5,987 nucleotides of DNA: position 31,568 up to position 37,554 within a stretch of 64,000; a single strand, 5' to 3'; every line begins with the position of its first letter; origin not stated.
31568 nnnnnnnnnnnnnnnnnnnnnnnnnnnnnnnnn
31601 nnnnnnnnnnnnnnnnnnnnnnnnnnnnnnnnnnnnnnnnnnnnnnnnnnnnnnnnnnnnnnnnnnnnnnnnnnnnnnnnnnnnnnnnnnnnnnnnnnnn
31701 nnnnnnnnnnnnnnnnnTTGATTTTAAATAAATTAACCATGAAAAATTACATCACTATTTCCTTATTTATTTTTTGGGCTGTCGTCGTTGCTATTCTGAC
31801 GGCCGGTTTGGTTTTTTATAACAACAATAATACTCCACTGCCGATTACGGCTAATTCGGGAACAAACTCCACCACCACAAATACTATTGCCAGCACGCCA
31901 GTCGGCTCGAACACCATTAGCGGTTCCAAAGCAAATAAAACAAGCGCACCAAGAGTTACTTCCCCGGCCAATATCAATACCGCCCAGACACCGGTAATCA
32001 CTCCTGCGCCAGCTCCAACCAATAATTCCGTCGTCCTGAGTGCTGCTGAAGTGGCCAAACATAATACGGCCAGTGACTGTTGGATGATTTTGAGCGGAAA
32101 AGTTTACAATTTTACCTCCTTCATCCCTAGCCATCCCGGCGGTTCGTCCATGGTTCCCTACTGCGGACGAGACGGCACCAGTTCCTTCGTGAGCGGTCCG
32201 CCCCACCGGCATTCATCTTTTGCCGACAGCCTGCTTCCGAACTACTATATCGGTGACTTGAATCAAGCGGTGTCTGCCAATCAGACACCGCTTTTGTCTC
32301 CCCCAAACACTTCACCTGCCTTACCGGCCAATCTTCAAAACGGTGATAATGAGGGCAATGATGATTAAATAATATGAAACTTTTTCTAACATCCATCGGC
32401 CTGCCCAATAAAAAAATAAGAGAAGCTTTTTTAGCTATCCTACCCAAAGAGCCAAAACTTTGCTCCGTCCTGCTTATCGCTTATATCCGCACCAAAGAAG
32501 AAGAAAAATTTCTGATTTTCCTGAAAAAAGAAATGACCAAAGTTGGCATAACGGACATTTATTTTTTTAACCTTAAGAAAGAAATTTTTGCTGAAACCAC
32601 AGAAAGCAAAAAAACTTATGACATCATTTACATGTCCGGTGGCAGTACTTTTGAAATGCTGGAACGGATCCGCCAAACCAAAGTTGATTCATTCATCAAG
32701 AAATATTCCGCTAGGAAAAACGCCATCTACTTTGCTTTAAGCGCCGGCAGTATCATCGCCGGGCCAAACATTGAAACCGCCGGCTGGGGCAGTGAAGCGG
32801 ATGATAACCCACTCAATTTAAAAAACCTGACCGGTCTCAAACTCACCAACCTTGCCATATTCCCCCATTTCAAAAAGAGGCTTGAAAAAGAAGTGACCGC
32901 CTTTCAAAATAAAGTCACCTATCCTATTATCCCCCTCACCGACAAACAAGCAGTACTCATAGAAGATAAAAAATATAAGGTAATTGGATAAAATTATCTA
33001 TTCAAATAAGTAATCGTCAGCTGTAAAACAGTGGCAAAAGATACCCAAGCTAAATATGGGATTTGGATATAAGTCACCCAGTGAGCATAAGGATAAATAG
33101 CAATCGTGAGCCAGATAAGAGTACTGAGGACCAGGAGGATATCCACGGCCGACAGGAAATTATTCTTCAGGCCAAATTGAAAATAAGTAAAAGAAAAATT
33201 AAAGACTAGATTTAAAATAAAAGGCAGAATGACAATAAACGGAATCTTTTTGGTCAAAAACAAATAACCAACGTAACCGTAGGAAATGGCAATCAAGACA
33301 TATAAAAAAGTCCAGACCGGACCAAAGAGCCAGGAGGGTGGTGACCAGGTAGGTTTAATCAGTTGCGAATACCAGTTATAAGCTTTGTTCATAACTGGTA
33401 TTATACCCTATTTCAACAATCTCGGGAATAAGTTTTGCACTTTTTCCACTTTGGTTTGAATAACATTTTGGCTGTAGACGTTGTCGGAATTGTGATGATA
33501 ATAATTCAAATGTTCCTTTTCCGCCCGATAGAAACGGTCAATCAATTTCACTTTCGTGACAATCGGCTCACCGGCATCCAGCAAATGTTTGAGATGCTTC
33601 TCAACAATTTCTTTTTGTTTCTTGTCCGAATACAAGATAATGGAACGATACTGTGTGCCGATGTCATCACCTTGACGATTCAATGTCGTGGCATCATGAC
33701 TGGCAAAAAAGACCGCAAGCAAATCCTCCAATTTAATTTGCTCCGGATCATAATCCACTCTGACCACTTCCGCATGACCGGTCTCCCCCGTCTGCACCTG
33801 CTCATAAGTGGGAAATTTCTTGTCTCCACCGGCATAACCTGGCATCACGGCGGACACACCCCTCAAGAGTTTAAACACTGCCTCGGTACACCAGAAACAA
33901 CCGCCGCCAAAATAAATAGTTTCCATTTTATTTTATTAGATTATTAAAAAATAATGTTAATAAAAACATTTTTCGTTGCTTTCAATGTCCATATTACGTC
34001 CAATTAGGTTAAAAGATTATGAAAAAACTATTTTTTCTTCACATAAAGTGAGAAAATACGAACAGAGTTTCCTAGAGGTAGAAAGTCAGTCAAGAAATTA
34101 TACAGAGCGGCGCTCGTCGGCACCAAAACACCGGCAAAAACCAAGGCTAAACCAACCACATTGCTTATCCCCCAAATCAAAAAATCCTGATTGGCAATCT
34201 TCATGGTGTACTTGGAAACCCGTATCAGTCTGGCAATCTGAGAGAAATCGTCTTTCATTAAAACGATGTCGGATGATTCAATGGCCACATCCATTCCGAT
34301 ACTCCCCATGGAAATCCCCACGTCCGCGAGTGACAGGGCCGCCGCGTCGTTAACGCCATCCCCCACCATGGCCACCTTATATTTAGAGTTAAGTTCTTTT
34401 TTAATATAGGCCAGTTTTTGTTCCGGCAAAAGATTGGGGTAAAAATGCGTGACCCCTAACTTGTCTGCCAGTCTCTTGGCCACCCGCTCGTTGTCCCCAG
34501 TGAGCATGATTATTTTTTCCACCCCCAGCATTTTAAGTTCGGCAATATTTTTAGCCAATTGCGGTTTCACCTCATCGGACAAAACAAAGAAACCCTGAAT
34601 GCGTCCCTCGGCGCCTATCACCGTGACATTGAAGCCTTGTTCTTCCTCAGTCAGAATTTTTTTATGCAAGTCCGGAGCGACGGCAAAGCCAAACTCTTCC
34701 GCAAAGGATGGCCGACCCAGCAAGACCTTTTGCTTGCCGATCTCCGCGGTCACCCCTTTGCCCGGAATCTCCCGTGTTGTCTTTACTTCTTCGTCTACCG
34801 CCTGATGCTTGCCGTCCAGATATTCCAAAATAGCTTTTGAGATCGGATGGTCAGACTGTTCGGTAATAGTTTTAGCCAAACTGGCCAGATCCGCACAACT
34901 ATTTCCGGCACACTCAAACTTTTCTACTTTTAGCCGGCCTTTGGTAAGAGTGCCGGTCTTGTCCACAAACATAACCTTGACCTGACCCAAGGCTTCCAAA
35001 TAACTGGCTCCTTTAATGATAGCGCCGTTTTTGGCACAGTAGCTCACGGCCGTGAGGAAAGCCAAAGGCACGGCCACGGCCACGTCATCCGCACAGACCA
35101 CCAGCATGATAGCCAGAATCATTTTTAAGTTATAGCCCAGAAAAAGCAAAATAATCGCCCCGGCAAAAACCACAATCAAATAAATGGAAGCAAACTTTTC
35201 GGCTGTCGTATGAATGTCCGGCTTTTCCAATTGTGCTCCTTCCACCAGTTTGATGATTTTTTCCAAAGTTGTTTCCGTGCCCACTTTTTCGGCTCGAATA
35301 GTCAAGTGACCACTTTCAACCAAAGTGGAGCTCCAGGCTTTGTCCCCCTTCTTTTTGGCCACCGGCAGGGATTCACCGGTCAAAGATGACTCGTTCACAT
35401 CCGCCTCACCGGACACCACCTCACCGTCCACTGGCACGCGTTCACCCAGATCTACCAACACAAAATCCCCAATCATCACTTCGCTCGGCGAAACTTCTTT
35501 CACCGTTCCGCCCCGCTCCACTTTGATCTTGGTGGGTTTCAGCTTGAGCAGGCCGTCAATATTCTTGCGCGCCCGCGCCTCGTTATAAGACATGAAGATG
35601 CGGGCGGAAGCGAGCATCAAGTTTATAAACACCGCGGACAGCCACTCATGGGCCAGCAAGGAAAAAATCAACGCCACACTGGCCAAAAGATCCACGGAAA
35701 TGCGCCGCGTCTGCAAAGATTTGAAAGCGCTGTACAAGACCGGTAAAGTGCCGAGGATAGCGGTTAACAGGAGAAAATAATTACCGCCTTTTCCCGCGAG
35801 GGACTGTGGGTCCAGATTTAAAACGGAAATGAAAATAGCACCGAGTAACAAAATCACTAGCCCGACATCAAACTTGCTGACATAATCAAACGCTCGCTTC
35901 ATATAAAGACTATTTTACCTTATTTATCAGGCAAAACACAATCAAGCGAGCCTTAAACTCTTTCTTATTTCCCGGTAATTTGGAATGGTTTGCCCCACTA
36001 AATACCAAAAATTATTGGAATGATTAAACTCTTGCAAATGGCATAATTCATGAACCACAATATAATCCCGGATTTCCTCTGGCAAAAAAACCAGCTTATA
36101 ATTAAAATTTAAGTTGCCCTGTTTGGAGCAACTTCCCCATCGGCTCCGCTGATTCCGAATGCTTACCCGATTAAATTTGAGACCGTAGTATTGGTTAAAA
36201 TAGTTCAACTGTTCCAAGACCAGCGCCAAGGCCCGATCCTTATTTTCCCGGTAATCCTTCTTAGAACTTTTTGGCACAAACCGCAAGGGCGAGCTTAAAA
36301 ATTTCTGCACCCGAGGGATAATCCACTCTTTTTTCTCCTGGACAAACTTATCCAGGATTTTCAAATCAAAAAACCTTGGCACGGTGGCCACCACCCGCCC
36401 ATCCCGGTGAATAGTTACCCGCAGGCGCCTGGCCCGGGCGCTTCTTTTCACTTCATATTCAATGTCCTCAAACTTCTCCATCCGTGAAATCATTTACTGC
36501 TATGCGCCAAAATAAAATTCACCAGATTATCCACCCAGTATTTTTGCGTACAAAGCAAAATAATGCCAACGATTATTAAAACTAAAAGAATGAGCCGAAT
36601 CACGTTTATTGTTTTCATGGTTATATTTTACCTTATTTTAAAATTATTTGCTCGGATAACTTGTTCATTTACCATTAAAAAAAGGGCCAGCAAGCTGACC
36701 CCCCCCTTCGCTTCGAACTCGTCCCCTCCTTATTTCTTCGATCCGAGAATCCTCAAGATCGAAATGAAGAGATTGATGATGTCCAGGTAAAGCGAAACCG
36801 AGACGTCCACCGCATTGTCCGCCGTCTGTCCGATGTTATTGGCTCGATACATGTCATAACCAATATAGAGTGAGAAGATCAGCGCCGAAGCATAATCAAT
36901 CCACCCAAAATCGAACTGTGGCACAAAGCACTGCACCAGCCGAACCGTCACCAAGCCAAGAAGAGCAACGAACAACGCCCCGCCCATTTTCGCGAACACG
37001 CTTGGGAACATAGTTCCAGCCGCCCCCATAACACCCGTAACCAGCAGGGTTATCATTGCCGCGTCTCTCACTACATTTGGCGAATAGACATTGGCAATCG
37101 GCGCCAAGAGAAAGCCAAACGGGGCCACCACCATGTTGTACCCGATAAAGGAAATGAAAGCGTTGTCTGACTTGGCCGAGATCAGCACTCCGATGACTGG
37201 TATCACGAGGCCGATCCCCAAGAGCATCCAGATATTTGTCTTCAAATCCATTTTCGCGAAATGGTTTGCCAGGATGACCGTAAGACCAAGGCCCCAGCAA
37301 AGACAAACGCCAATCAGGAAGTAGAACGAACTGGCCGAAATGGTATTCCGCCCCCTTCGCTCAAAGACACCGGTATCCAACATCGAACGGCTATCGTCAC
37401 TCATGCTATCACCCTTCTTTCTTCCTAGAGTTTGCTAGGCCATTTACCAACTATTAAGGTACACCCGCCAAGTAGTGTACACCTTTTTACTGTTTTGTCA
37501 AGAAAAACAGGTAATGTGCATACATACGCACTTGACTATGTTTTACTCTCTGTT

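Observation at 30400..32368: NOX/ferric-reductase-type flavocytochrome co-transcribed with a membrane-anchored extracytoplasmic cytochrome b5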

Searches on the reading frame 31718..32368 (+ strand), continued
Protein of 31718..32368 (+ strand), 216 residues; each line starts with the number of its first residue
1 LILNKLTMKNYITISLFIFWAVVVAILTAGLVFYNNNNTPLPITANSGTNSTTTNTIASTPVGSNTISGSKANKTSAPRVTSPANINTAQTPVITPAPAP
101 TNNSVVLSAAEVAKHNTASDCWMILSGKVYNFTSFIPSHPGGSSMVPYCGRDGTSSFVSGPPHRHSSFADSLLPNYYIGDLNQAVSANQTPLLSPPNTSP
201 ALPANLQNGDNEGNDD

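Call 50: predict_structure(alignment_id=A1)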
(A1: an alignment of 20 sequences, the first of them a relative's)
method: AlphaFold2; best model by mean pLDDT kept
length: 209 residues; sequences in the alignment: 20
mean_pLDDT: 70.0   pTM: 0.45
mean pLDDT of the five models: 70.0, 68.7, 68.2, 66.9, 66.4
residues with pLDDT >= 90: 62; 70-90: 40; 50-70: 50; < 50: 57
segments of 3 or more residues with pLDDT < 50: 37-66, 68-70, 185-198, 201-203
pLDDT, mean of each block of 10 residues (from residue 1): 78 93 69 47 43 43 47 54 60 73 96 95 93 88 92 70 88 90 49 47 52
secondary structure, 60 per line:
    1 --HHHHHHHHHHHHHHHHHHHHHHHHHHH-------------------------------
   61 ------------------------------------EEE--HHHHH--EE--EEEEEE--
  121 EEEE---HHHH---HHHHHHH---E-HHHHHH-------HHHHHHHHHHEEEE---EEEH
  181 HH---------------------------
elements in order: H3-29 E97-99 H102-106 E113-118 E121-124 H128-131 H135-141 H147-152 H160-169 E170-173 E177-179

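Call 54: fold_search(model_id=the predicted structure, library=pdb)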
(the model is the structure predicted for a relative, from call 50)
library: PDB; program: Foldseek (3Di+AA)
matches with E <= 10: 82; with E <= 0.001: 56
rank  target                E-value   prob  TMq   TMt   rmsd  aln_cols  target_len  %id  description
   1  1cxy                  2.4e-07  1.00  0.35  0.84   2.2        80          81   39  STRUCTURE AND CHARACTERIZATION OF ECTOTHIORHODOSPIRA VACUOLATA CYTOCHROME B558, A PROKARYOTIC HOMOLOGUE OF CYTOCHROME B5 (released 1999-09-10)
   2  4b8n_A                2.4e-07  1.00  0.32  0.79   2.5        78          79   36  Cytochrome b5 of Ostreococcus tauri virus 2 (released 2013-09-04)
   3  4b8n_C                3.8e-07  1.00  0.32  0.77   2.5        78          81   36  Cytochrome b5 of Ostreococcus tauri virus 2 (released 2013-09-04)
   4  1lqx                  4.3e-07  1.00  0.33  0.79   2.4        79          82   34  Crystal structure of V45E mutant of cytochrome b5 (released 2002-09-04)
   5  1awp_A                5.6e-07  1.00  0.33  0.76   2.7        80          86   40  RAT OUTER MITOCHONDRIAL MEMBRANE CYTOCHROME B5 (released 1998-10-28)
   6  1lr6                  6.0e-07  1.00  0.33  0.79   2.4        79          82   34  Crystal structure of V45Y mutant of cytochrome b5 (released 2002-09-04)
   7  1icc_C                6.4e-07  1.00  0.33  0.80   1.9        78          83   38  RAT OUTER MITOCHONDRIAL MEMBRANE CYTOCHROME B5 (released 2001-09-19)
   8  2i89_C                6.4e-07  1.00  0.33  0.78   1.9        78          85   40  Structure of septuple mutant of Rat Outer Mitochondrial Membrane Cytochrome B5 (released 2006-10-31)
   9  1u9u                  6.4e-07  1.00  0.33  0.78   2.4        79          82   33  Crystal structure of F58Y mutant of cytochrome b5 (released 2005-02-01)
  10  1icc_A                6.8e-07  1.00  0.33  0.76   2.3        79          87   39  RAT OUTER MITOCHONDRIAL MEMBRANE CYTOCHROME B5 (released 2001-09-19)
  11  1lj0_D                6.8e-07  1.00  0.33  0.76   2.3        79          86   39  Structure of quintuple mutant of the rat outer mitocondrial cytochrome b5. (released 2002-11-20)
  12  3mus_B                7.3e-07  1.00  0.33  0.76   2.7        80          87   39  2A Resolution Structure of Rat Type B Cytochrome b5 (released 2011-04-13)
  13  3ner_A                7.8e-07  1.00  0.33  0.74   2.2        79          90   37  Structure of Human Type B Cytochrome b5 (released 2011-05-25)
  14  1m20                  7.8e-07  1.00  0.33  0.78   2.4        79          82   33  Crystal Structure of F35Y Mutant of Trypsin-solubilized Fragment of Cytochrome b5 (released 2002-09-11)
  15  1es1                  8.3e-07  1.00  0.33  0.78   2.4        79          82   34  CRYSTAL STRUCTURE OF VAL61HIS MUTANT OF TRYPSIN-SOLUBILIZED FRAGMENT OF CYTOCHROME B5 (released 2000-08-09)
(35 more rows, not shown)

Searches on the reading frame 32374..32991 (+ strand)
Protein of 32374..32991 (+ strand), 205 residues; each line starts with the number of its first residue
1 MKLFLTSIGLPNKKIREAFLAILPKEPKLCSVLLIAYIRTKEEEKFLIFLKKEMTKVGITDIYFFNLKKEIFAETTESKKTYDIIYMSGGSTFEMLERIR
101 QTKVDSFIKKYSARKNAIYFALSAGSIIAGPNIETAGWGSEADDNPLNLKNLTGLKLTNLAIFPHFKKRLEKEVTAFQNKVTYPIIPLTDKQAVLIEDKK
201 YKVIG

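Call 3: search_protein_families(library=pfam, proteins=[window:32374-32991:+], max_evalue=0.01)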
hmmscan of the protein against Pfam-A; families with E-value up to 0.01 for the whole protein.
window:32374-32991:+ (205 aa): 1 family
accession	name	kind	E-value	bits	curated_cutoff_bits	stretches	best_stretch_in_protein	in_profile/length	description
PF03575.23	Peptidase_S51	-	1.7e-23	83.8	23.9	1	11-203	14-205/206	Peptidase family S51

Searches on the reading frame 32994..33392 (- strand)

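Call 3: search_protein_families(library=pfam, proteins=[window:32994-33392:-], max_evalue=0.01)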
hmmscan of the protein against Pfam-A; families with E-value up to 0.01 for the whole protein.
window:32994-33392:- (132 aa): 1 family
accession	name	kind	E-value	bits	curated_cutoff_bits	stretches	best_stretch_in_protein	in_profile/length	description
PF03073.20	TspO_MBR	-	1.4e-27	96.6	24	1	5-129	21-144/145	TspO/MBR family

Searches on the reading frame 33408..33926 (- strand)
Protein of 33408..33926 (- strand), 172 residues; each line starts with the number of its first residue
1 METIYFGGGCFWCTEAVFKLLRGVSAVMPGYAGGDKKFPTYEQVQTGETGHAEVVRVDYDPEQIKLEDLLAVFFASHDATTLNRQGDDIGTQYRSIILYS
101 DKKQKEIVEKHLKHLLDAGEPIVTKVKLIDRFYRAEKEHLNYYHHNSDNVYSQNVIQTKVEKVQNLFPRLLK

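Call 3: search_protein_families(library=pfam, proteins=[window:33408-33926:-], max_evalue=0.01)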
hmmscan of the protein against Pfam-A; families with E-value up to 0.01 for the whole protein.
window:33408-33926:- (172 aa): 1 family
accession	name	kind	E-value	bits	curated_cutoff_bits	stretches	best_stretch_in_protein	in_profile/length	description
PF01625.27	PMSR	-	9.6e-57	191.9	23.7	1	3-151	1-151/153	Peptide methionine sulfoxide reductase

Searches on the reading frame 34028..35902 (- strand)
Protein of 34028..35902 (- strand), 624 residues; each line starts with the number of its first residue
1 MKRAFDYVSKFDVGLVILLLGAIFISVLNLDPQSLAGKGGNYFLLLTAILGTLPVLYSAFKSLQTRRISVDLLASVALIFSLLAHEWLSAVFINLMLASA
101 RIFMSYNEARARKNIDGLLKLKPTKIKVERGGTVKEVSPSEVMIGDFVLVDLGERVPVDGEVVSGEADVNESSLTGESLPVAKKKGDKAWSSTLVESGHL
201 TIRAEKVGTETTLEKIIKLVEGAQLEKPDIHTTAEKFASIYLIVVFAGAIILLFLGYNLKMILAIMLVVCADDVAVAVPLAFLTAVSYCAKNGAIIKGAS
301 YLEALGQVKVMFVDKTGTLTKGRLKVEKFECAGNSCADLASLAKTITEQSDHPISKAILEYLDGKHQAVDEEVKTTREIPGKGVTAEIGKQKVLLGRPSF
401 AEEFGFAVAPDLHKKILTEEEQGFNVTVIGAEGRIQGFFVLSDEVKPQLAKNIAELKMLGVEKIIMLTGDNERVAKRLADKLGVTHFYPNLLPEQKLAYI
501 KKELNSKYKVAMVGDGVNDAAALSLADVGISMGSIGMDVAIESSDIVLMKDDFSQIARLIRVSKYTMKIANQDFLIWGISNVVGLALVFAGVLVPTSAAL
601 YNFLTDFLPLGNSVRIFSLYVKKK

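Call 3: search_protein_families(library=pfam, proteins=[window:34028-35902:-], max_evalue=0.01)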
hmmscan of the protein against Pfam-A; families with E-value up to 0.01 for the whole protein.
window:34028-35902:- (624 aa): 2 families
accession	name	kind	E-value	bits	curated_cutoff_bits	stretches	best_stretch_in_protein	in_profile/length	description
PF00122.25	E1-E2_ATPase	-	1.1e-42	146.1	28.1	1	120-291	1-180/181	E1-E2 ATPase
PF00702.32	Hydrolase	-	1.1e-29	104.7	26.4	1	308-526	1-190/191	haloacid dehalogenase-like hydrolase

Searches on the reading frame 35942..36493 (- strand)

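Call 3: search_protein_families(library=pfam, proteins=[window:35942-36493:-], max_evalue=0.01)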
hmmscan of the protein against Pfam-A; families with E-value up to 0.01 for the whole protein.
window:35942-36493:- (183 aa): 2 families
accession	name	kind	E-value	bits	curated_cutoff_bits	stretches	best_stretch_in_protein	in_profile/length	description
PF01863.23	YgjP-like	-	3.1e-44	151.9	26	2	85-181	109-205/207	YgjP-like, metallopeptidase domain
PF10263.15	SprT-like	-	0.0074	16.6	25.6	0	98-156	7-75/108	SprT-like family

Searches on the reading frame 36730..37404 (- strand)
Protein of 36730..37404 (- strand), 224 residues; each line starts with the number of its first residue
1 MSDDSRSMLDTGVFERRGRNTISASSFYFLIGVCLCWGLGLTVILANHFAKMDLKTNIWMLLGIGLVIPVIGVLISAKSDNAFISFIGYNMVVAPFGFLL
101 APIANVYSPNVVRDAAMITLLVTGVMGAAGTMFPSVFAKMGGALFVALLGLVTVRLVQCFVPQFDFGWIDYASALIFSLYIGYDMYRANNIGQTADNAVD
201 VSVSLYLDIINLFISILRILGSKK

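Call 37: search_protein_families(library=pfam, proteins=[window:36730-37404:-], max_evalue=0.001)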
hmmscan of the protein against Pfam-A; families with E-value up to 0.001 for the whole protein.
window:36730-37404:- (224 aa): 1 family
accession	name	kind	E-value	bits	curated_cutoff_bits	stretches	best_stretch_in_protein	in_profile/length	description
PF01027.25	Bax1-I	-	9.7e-27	94.5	34.1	1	33-220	13-207/207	Inhibitor of apoptosis-promoting Bax1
